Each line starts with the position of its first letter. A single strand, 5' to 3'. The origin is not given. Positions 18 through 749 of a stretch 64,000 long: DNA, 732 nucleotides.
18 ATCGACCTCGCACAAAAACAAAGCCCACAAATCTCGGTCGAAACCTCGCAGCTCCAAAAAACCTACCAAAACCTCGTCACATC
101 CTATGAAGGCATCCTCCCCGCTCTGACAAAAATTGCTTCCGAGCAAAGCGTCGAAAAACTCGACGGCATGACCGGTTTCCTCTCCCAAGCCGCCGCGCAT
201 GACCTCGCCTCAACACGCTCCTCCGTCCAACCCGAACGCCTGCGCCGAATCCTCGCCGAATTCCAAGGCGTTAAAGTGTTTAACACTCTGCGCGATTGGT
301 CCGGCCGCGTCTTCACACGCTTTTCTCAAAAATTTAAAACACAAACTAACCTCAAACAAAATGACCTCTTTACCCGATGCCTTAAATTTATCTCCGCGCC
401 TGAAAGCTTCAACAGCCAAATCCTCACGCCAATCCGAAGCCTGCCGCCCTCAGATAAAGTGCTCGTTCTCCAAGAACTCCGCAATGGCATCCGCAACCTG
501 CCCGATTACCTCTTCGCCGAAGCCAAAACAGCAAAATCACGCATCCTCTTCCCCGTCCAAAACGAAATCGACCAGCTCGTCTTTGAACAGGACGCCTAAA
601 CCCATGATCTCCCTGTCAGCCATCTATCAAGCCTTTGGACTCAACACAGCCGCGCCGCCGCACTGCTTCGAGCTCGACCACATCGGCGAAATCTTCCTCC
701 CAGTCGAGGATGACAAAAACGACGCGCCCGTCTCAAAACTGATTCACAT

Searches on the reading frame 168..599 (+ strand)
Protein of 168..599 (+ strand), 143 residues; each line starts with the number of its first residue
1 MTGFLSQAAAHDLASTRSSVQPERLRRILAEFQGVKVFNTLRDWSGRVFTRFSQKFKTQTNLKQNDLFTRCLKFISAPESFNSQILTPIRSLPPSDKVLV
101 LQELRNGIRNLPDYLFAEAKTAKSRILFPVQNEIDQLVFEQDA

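Call 4: search_protein_families(library=pfam, proteins=[window:168-599:+], max_evalue=1)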
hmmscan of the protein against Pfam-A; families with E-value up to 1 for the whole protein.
window:168-599:+ (143 aa): 1 family
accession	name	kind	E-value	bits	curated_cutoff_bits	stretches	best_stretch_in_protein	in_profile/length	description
PF09059.15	TyeA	-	0.0019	18.7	21.1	1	85-139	24-77/81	TyeA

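Call 5: search_protein_families(library=ncbifam, proteins=[window:168-599:+], max_evalue=1)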
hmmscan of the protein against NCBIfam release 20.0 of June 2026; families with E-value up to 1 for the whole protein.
window:168-599:+ (143 aa): 2 families
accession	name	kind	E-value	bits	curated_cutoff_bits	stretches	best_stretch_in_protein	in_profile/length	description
TIGR02568.1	LcrE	equivalog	2.6e-06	27.3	89.5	1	3-52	192-241/241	type III secretion system gatekeeper subunit SctW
NF047401.1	TA_anti_VapB15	equivalog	0.081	13.1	80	1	83-107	7-31/66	type II toxin-antitoxin system VapB15 family antitoxin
